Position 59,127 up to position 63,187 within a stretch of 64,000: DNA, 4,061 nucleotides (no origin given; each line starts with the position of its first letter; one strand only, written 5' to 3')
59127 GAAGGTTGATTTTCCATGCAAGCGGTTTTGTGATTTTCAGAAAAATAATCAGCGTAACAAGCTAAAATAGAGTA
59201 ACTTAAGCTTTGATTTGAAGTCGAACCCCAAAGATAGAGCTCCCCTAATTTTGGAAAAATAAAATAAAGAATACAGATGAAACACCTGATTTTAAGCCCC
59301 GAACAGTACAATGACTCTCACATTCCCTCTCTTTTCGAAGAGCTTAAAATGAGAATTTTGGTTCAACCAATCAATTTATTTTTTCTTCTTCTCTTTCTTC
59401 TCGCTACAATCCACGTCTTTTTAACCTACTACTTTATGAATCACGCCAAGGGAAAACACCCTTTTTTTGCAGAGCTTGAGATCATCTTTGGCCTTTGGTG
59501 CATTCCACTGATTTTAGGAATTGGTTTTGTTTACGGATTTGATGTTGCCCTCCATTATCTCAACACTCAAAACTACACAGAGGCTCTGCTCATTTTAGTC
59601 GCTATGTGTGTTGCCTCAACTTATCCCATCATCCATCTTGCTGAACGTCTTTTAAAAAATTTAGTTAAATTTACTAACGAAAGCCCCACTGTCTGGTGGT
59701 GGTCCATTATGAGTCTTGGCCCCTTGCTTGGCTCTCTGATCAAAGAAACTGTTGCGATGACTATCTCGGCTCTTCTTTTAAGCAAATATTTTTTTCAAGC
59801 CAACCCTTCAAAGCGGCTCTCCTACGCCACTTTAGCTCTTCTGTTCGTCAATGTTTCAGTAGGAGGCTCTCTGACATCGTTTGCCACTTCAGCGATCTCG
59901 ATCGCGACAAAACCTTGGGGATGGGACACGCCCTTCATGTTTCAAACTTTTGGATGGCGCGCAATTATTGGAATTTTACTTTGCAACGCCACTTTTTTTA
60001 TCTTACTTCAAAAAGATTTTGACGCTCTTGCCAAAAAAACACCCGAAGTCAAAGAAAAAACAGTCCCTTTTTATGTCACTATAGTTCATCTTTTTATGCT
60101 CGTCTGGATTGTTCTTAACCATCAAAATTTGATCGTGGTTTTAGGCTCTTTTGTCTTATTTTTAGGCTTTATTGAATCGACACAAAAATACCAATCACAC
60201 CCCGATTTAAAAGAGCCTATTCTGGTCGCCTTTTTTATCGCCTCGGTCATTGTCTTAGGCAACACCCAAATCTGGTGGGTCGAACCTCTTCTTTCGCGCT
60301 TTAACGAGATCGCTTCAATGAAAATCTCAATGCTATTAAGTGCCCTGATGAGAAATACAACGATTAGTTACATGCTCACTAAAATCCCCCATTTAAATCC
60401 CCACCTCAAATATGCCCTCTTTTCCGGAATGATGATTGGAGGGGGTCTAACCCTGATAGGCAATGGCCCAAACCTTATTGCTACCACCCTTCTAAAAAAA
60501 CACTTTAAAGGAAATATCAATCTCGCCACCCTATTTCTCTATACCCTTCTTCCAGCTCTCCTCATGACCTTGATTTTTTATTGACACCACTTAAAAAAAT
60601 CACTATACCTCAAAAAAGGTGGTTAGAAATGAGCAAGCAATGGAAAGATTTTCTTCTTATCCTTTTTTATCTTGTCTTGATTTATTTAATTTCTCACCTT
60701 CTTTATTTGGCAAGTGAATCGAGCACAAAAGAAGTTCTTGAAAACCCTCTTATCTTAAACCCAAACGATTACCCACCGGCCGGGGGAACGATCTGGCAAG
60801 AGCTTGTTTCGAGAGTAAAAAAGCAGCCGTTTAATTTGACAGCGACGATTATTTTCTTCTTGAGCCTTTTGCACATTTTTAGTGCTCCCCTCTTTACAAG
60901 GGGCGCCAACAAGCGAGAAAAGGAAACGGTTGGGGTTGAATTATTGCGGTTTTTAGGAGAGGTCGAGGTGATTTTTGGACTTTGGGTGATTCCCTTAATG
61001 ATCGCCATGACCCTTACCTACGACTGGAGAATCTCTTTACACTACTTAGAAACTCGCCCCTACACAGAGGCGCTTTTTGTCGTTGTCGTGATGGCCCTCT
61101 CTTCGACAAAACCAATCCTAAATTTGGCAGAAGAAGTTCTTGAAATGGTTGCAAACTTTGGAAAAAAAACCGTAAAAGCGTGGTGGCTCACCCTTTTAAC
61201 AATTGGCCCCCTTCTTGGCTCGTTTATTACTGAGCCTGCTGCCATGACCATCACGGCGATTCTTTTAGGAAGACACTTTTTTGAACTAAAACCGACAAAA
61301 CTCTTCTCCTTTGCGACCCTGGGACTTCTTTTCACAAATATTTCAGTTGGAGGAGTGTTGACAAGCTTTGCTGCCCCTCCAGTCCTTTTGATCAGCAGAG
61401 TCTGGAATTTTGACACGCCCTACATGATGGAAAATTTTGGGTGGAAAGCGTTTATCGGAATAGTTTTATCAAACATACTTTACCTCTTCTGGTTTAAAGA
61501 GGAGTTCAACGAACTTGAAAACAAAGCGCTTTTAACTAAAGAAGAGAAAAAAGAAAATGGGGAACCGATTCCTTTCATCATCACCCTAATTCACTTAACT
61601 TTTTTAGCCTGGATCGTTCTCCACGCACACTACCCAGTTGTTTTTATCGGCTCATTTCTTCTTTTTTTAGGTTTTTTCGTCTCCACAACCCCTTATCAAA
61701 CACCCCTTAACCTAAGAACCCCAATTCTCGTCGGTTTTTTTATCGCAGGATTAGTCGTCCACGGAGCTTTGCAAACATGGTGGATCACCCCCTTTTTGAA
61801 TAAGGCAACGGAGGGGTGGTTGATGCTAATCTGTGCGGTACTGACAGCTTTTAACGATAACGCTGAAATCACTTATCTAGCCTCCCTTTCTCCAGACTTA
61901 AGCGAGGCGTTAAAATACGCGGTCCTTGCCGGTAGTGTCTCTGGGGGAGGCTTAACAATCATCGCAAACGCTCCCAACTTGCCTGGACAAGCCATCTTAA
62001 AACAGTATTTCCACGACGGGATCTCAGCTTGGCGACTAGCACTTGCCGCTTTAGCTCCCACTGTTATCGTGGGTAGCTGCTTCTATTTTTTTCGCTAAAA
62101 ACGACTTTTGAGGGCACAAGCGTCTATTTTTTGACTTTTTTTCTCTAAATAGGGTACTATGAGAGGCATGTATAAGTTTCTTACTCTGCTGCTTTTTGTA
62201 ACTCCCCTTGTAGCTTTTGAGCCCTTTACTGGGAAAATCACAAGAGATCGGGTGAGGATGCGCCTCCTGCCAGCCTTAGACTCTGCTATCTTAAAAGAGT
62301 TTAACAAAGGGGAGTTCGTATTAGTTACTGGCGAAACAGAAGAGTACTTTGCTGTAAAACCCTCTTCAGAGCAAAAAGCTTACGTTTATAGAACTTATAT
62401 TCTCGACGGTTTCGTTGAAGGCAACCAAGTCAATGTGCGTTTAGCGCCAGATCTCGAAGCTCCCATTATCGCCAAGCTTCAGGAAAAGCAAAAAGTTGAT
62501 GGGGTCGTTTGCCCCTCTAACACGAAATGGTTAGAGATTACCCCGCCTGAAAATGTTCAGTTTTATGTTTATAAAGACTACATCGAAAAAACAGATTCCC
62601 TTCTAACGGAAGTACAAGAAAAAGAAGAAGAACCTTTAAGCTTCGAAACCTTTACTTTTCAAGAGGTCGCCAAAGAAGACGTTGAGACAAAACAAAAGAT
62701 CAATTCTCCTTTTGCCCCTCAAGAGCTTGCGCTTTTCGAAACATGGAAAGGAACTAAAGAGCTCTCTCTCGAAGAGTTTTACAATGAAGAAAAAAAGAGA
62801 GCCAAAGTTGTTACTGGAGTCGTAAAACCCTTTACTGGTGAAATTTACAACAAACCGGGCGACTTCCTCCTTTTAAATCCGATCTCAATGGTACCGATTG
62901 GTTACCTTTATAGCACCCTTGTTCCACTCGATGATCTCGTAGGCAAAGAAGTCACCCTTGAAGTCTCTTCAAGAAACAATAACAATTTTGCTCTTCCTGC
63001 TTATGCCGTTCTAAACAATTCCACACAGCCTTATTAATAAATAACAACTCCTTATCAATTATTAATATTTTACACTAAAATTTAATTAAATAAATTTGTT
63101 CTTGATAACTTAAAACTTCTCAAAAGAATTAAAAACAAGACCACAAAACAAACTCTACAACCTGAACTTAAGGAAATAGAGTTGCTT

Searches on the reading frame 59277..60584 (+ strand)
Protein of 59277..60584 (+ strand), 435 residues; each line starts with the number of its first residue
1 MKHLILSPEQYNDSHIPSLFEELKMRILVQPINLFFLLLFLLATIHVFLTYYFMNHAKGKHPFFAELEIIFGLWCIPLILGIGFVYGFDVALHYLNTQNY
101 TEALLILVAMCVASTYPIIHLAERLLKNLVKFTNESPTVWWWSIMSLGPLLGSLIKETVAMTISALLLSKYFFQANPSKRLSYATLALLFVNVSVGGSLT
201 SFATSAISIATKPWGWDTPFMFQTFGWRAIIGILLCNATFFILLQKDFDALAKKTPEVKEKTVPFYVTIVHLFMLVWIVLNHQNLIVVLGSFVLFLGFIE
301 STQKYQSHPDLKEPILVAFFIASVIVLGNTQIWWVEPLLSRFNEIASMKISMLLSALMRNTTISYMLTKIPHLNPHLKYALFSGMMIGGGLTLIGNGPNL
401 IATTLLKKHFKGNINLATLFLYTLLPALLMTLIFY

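Call 63: search_protein_families(library=pfam, proteins=[window:59277-60584:+], max_evalue=0.001)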
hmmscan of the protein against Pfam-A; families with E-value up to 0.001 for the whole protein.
window:59277-60584:+ (435 aa): 1 family
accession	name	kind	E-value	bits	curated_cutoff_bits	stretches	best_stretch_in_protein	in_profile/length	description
PF07399.17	Na_H_antiport_3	-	9.8e-119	397.4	25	1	32-434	2-416/419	Putative Na+/H+ antiporter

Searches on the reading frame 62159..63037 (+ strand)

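Call 62: search_protein_families(library=pfam, proteins=[window:62159-63037:+], max_evalue=0.001)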
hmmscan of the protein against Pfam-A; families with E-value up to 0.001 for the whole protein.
window:62159-63037:+ (292 aa): 1 family
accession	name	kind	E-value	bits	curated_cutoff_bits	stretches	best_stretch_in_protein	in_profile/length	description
PF08239.17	SH3_3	-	4.4e-07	30.4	27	0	31-81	2-53/54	Bacterial SH3 domain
